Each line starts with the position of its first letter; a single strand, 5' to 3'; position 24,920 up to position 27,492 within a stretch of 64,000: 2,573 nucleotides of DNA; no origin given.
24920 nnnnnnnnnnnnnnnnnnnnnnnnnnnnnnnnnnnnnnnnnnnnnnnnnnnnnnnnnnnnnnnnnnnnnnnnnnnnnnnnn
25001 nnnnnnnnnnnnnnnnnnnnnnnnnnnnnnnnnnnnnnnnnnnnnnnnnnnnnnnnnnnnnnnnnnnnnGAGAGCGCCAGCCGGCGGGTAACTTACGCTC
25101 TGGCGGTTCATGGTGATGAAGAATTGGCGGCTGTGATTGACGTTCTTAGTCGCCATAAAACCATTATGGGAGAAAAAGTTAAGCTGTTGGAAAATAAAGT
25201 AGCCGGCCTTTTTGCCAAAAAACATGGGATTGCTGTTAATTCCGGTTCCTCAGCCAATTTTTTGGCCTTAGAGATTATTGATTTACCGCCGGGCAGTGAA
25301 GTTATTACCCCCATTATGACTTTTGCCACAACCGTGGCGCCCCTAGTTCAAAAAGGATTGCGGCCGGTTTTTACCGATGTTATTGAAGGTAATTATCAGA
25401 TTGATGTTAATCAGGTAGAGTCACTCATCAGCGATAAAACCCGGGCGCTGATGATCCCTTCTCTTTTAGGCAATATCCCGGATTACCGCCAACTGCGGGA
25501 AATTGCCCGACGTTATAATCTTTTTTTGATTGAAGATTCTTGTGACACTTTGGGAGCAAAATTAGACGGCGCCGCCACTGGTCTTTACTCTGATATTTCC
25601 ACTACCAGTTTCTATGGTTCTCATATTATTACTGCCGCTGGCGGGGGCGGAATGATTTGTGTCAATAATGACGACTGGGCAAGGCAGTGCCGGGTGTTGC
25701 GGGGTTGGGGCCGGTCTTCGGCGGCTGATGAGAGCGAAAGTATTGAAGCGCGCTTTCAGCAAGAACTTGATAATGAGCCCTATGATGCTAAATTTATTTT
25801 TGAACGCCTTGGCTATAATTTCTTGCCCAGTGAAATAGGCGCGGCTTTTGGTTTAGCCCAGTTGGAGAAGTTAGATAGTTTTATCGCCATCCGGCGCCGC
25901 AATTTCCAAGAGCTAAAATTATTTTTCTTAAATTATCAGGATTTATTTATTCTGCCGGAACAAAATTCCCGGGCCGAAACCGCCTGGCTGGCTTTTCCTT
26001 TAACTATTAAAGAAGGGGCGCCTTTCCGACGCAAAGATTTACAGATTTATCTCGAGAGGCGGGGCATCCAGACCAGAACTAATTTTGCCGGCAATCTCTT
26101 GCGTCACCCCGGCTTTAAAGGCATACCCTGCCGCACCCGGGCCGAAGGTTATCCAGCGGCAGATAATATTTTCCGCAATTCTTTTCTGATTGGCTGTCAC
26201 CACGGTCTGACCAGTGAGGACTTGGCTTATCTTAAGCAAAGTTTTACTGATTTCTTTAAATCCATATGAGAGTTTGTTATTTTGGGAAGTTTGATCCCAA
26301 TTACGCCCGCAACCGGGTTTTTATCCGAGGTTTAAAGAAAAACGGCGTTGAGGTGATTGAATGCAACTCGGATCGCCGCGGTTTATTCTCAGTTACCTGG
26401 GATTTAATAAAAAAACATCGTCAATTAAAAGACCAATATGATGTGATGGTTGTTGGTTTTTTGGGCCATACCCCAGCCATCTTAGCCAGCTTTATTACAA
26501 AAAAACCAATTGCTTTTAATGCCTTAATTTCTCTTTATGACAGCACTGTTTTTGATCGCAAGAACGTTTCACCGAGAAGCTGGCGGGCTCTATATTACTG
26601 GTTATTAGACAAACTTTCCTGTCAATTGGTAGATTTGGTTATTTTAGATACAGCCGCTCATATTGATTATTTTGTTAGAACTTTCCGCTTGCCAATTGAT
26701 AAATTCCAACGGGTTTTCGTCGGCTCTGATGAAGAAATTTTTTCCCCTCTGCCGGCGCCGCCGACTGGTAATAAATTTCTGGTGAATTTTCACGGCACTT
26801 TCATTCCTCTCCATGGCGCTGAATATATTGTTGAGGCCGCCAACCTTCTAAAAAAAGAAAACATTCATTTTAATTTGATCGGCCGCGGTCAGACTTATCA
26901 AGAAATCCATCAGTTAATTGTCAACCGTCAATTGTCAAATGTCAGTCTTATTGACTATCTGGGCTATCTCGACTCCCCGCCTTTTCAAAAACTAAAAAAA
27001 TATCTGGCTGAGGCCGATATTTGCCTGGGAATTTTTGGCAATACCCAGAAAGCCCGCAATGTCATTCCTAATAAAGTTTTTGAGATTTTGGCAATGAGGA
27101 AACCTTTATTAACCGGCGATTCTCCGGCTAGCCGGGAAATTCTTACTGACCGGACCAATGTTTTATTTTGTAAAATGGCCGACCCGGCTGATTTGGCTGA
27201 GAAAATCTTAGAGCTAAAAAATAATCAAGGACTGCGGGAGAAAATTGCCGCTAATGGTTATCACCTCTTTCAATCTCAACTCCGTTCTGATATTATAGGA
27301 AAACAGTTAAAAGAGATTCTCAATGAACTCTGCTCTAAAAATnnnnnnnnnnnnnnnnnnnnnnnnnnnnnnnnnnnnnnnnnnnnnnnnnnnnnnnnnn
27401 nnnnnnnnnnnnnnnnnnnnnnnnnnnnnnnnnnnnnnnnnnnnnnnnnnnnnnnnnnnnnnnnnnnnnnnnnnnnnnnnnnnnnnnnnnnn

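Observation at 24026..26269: Single-ORF fusion of CDP-glucose 4,6-dehydratase (RfbG-like) and PMP-dependent 3-dehydrase E1 (RfbH-like)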

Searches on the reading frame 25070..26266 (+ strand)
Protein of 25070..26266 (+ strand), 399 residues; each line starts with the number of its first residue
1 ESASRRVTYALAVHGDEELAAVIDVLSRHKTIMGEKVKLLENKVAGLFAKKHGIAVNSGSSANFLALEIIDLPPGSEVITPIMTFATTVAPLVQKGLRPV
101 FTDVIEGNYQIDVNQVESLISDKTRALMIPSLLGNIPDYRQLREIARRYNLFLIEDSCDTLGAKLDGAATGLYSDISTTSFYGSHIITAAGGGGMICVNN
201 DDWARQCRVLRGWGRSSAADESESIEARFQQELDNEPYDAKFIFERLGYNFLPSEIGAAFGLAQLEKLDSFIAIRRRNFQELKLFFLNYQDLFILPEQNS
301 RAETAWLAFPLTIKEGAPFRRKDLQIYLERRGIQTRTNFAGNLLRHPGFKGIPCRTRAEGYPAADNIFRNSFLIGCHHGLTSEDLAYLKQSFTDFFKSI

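Call 8: search_solved_structures(query=window:25070-26266:+, show_alignments=3, max_evalue=1e-10)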
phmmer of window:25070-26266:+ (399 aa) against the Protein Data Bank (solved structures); distinct sequences matched with E-value up to 1e-10: 55.
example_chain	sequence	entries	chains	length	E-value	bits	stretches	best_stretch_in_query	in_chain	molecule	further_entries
3bcx_A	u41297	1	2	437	8.3e-72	245.8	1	38-396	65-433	CDP-6-deoxy-L-threo-D-glycero-4-hexulose-3-dehydrase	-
3bb8_A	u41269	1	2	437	1.2e-70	241.9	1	38-396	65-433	CDP-4-keto-6-deoxy-D-glucose-3-dehydrase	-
3b8x_A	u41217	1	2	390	2.4e-46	162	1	12-390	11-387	Pyridoxamine 5-phosphate-dependent dehydrase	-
2r0t_A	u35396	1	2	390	3.4e-46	161.5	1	12-390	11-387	Pyridoxamine 5-phosphate-dependent dehydrase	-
3gr9_A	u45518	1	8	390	3.4e-46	161.5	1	12-390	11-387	ColD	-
2gms_A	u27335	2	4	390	3.7e-46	161.4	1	12-390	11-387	Putative pyridoxamine 5-phosphate-dependent dehydrase, Wbdk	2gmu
7b0m_AAA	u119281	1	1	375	1.7e-42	149.3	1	30-216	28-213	Sugar aminotransferase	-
7b0d_A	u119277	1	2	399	3.1e-42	148.5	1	20-216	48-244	Glutamine--scyllo-inositol transaminase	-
9wvy_A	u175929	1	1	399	1.2e-39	140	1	11-377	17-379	Putative NDP-4-keto-6-deoxyglucose-3-dehydratase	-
3bn1_A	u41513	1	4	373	3.5e-38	135.1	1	38-215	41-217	Perosamine synthetase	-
3dr7_A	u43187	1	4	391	4.2e-38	134.8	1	38-215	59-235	Putative perosamine synthetase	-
3dr4_A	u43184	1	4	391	5.7e-38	134.4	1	38-215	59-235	Putative perosamine synthetase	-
8e77_A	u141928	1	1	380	2.9e-31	112.3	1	24-210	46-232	DegT/DnrJ/EryC1/StrS aminotransferase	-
8e75_A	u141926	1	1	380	2.9e-31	112.3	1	24-210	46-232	DegT/DnrJ/EryC1/StrS aminotransferase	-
3frk_A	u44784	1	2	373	8.3e-30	107.6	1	24-215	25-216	QdtB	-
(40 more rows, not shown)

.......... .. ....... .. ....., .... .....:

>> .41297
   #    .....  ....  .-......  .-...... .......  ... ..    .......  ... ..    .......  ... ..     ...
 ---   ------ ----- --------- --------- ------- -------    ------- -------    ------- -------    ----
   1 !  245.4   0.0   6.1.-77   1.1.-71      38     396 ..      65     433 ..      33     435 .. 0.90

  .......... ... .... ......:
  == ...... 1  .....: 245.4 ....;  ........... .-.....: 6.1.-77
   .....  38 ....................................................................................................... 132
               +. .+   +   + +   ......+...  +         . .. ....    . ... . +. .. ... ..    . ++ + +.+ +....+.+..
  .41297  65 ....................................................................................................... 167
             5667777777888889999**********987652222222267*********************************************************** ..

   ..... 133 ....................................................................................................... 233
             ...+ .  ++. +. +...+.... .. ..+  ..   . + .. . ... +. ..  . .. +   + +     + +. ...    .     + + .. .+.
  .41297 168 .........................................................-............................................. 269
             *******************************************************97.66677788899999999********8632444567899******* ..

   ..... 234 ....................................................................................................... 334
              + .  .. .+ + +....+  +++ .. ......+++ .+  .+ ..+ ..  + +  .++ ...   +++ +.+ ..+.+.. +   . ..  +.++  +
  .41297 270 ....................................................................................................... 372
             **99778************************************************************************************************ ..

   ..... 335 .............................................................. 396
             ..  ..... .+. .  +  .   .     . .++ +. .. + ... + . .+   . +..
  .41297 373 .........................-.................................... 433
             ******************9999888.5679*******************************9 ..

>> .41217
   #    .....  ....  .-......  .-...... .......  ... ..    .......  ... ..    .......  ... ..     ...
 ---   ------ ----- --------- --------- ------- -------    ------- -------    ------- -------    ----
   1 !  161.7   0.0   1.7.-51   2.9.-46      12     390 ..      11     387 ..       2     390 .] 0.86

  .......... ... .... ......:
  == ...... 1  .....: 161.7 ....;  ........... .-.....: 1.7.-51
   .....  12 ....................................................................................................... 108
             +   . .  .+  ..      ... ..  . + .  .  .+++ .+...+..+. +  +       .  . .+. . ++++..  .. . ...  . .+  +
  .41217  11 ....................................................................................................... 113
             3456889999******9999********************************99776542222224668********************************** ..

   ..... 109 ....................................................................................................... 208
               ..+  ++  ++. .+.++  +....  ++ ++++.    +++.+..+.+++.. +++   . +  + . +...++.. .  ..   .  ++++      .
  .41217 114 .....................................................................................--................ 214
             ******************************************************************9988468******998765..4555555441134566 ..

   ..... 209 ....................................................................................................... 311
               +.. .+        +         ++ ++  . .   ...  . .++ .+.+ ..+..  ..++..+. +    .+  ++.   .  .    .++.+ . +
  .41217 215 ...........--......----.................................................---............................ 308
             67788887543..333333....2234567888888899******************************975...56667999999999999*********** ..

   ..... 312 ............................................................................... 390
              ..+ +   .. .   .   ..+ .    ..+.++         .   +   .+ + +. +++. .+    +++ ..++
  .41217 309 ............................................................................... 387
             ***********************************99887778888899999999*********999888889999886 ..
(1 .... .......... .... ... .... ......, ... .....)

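Call 51: find_related_loci(query=A1, collection=genome_contigs, flank=10000)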
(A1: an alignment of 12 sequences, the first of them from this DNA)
Query A1 (399 aa) in genome_contigs; peptide patterns used: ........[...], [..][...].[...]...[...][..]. (x = any residue, [..] = any of these).
600 stretches matched a pattern (row limit reached: there are more); 593 encode a relative of the query (tblastn E <= 1e-3); the best 80 are kept; 80 distinct loci.
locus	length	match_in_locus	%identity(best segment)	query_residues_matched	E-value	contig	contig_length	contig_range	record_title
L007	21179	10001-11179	58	6-398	2e-155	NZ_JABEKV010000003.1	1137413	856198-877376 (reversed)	Sinorhizobium psoraleae strain CCBAU 65732 Scaffold_3, whole genome shotgun sequence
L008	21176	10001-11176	58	6-397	2e-154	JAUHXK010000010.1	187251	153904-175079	MAG: Alphaproteobacteria bacterium isolate 2_bin.60 NODE_136_length_187251_cov_2.012040, whole genome shotgun sequence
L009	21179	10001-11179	59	6-397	3e-153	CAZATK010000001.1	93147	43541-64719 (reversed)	MAG TPA_asm: uncultured Candidatus Saccharibacteria bacterium isolate SRP178908_co1_176 genome assembly, contig: NODE_10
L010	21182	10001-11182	58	6-399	1e-152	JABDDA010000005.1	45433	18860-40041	MAG: Gammaproteobacteria bacterium isolate BWMinHeated_Nextera16_MAG1 3300020852.a:Ga0207084_1020, whole genome shotgun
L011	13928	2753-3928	58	6-397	1e-150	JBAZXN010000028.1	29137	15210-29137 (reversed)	MAG: Tatlockia sp. isolate SO_2017_GW1_57 NODE_6747_length_29137_cov_2.141641_OW334_2017, whole genome shotgun sequence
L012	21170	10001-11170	57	6-395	6e-149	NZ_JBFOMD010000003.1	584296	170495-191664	MAG: Ruegeria sp. isolate E08Bin-5-7 c_000000000003, whole genome shotgun sequence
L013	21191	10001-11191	56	2-398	1e-148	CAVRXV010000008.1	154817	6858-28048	MAG: uncultured Gammaproteobacteria bacterium isolate MFD02248.bin.3.276 genome assembly, contig: contig_37736, whole ge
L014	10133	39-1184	57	16-396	3e-148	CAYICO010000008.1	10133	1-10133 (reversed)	MAG TPA_asm: uncultured Candidatus Saccharibacteria bacterium isolate ERP119705_co1_849 genome assembly, contig: NODE_93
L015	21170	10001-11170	56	6-395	1e-147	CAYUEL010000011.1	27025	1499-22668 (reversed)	MAG TPA_asm: uncultured Gammaproteobacteria bacterium isolate SRP193066_co1_225 genome assembly, contig: NODE_1862_lengt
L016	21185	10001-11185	56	1-395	4e-147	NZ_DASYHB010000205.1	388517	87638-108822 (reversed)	MAG: Ensifer sp. isolate SMAG_U4229 k141_3490, whole genome shotgun sequence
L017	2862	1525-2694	56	6-395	5e-154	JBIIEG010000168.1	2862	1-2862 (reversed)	MAG: Gammaproteobacteria bacterium isolate ME2000-09-26pf_3300044610_group1_bin139 Rohwer_bin2491_scaffold_50147_c1, who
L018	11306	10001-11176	55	6-397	5e-144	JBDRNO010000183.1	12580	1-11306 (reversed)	MAG: Bacteroidota bacterium isolate MEGAHIT-group-1.892 k141_1352882, whole genome shotgun sequence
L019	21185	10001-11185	55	1-395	1e-142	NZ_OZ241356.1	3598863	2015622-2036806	MAG: Glacieibacterium sp. isolate 0a93d3ae-4e29-414a-b5c3-115a92b3a03f chromosome 1, complete sequence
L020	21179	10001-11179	55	6-395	1e-141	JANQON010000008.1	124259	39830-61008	MAG: Marinicaulis sp. isolate IP29b_bin.134 k99_2049468, whole genome shotgun sequence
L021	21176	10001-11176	54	6-397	2e-141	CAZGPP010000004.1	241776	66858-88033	MAG TPA_asm: uncultured Coxiellaceae bacterium isolate SRP242652_co2_27 genome assembly, contig: NODE_34_length_241776_c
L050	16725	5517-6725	38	6-398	7e-83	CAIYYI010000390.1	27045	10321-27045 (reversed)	MAG: uncultured Verrucomicrobia bacterium isolate Loclat_bin-16082 genome assembly, contig: bin-16082:390/709, whole gen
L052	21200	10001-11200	40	7-396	1e-82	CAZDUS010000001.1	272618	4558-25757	MAG TPA_asm: uncultured Verrucomicrobiota bacterium isolate SRP272421_co1_512 genome assembly, contig: NODE_14_length_27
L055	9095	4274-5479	37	7-398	5e-82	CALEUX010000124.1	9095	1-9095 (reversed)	MAG: uncultured Marinilabiliaceae bacterium isolate R1_Bin_METABAT__173_1 genome assembly, contig: c_000000657199, whole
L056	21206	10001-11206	37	6-396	3e-81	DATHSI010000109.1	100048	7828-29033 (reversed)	MAG TPA_asm: Candidatus Sulfomarinibacteraceae bacterium isolate SMAG_U16047 k141_406351, whole genome shotgun sequence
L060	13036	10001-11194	37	7-394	3e-80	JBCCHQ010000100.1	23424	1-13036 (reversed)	MAG: Planctomycetota bacterium isolate P01_B01_bin.70 k141_1373585_length_23424_cov_11.8936, whole genome shotgun sequen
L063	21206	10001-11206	37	7-398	6e-79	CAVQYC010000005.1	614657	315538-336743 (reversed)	MAG: uncultured delta proteobacterium isolate MFD01828.bin.1.64 genome assembly, contig: contig_26236, whole genome shot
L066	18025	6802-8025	38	1-398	5e-81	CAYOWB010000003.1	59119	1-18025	MAG TPA_asm: uncultured Bacteriovoracaceae bacterium isolate SRP290908_co2_381 genome assembly, contig: NODE_581_length_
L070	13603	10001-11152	38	18-391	3e-78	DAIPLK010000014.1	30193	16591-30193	MAG TPA_asm: Gemmatimonadales bacterium isolate CTOTU26080 NODE_458_length_30193_cov_9.478997, whole genome shotgun sequ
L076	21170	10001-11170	37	18-397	4e-77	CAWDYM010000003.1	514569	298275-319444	MAG: uncultured Alphaproteobacteria bacterium isolate MFD01476.bin.1.182 genome assembly, contig: contig_16609, whole ge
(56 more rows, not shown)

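Call 56: search_protein_families(library=pfam, proteins=[L055:5482-6183:+, L063:11213-11932:+, L052:11582-12376:+, L066:8874-9677:+, L063:238-1230:+, L060:5948-6817:-, L076:2019-2834:+, L070:152-895:+, L056:19033-19476:+], max_evalue=0.001)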
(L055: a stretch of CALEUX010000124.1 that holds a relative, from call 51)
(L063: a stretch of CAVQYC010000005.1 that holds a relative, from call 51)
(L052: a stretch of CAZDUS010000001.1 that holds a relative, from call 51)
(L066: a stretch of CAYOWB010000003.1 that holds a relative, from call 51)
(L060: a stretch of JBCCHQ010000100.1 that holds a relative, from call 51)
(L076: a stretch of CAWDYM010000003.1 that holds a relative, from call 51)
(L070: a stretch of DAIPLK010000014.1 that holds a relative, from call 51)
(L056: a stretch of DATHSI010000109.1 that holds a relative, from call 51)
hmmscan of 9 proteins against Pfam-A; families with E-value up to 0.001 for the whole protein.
L055:5482-6183:+ (234 aa): 3 families
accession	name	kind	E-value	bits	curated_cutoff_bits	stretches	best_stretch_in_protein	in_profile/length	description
PF00175.26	NAD_binding_1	-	2.7e-13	51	22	1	119-215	2-105/109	Oxidoreductase NAD-binding domain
PF00970.30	FAD_binding_6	-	0.00042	21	21.1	1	11-105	2-97/99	Oxidoreductase FAD-binding domain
PF08022.18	FAD_binding_8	-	0.00089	19.8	22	0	12-90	5-82/109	FAD-binding domain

L063:11213-11932:+ (240 aa): 2 families
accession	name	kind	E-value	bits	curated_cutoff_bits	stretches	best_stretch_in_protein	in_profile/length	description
PF00175.26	NAD_binding_1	-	2.5e-14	54.3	22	1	114-221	1-108/109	Oxidoreductase NAD-binding domain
PF08030.17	NAD_binding_6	-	0.00012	22.6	22.2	1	112-144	4-41/156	Ferric reductase NAD binding domain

L052:11582-12376:+ (265 aa): 1 family
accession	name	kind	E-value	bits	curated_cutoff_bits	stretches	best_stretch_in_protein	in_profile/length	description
PF00175.26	NAD_binding_1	-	1.9e-10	41.8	22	1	142-246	1-108/109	Oxidoreductase NAD-binding domain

L066:8874-9677:+ (268 aa): 2 families
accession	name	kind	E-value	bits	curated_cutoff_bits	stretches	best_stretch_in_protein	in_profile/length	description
PF00175.26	NAD_binding_1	-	9.8e-11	42.7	22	1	144-249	1-108/109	Oxidoreductase NAD-binding domain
PF00970.30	FAD_binding_6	-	8.3e-05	23.3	21.1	1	39-134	5-97/99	Oxidoreductase FAD-binding domain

L063:238-1230:+ (331 aa): 2 families
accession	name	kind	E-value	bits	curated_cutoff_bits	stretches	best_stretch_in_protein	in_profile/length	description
PF20903.3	SPL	-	1.3e-16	60.9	27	1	47-222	80-257/338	Spore photoproduct lyase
PF04055.27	Radical_SAM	-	3.1e-05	24.6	29.5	1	50-194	3-145/166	Radical SAM superfamily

L060:5948-6817:- (290 aa): 0 families

L076:2019-2834:+ (272 aa): 0 families

L070:152-895:+ (248 aa): 0 families

L056:19033-19476:+ (148 aa): 0 families

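Call 58: search_protein_families(library=ncbifam, proteins=[L063:10001-11206:+, L050:5517-6725:+], max_evalue=1e-60)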
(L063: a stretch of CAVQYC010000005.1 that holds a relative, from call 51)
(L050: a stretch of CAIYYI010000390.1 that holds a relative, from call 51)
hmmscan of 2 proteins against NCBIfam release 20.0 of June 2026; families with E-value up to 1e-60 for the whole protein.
L063:10001-11206:+ (402 aa): 1 family
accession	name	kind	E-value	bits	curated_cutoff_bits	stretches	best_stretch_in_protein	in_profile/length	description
NF011936.0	PRK15407.1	equivalog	1.5e-205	683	423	1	1-401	37-437/440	lipopolysaccharide biosynthesis protein RfbH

L050:5517-6725:+ (403 aa): 1 family
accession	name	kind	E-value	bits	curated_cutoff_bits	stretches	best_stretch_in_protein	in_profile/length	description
NF011936.0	PRK15407.1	equivalog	1.8e-205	682.7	423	1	2-402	37-437/440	lipopolysaccharide biosynthesis protein RfbH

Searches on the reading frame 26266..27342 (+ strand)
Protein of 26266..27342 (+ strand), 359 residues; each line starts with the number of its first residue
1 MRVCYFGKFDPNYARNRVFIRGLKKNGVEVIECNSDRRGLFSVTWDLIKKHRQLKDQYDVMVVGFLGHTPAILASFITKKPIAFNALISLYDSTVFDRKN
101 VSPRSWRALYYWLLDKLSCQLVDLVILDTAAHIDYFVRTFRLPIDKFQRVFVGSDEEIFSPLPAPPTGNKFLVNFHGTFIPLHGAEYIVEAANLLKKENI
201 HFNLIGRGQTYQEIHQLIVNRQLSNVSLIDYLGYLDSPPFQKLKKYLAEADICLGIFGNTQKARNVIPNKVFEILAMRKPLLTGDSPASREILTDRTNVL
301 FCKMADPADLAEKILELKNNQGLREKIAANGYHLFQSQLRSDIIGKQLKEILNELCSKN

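Call 6: search_protein_families(library=ncbifam, proteins=[window:26266-27342:+], max_evalue=0.00001)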
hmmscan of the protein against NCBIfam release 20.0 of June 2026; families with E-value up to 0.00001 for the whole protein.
window:26266-27342:+ (359 aa): 5 families
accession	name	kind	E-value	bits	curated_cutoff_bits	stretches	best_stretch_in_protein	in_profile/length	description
NF007640.0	PRK10307.1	subfamily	4.5e-10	39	276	1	172-355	231-407/411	WcaI family glycosyltransferase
NF038229.1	Glyco4_Geo_Pelo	equivalog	1e-08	34.6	400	1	177-355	168-336/338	GPMC system family 4 glycosyltransferase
TIGR04063.1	stp3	hypoth_equivalog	5.4e-08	32.1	442.05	1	170-336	213-376/397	TIGR04063 family PEP-CTERM/XrtA system glycosyltransferase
NF038298.1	EPS_HpsO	equivalog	4e-07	29.1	575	1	169-355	200-387/388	hormogonium polysaccharide biosynthesis glycosyltransferase HpsO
NF041876.1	EPS_EpsE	equivalog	1.6e-06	27.7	400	1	169-340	213-381/389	exopolysaccharide biosynthesis GT4 family glycosyltransferase EpsE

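Call 7: search_protein_families(library=pfam, proteins=[window:26266-27342:+], max_evalue=0.00001)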
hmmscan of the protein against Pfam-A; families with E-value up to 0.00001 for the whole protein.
window:26266-27342:+ (359 aa): 3 families
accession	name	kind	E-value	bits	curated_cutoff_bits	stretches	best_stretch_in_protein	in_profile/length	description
PF13692.12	Glyco_trans_1_4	-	9.8e-15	55.5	27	1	173-319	4-141/142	Glycosyl transferases group 1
PF00534.26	Glycos_transf_1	-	2e-12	47.4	26.4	1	168-332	13-170/172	Glycosyl transferases group 1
PF13524.12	Glyco_trans_1_2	-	2.9e-09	37.5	25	1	198-338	13-132/144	Glycosyl transferase-like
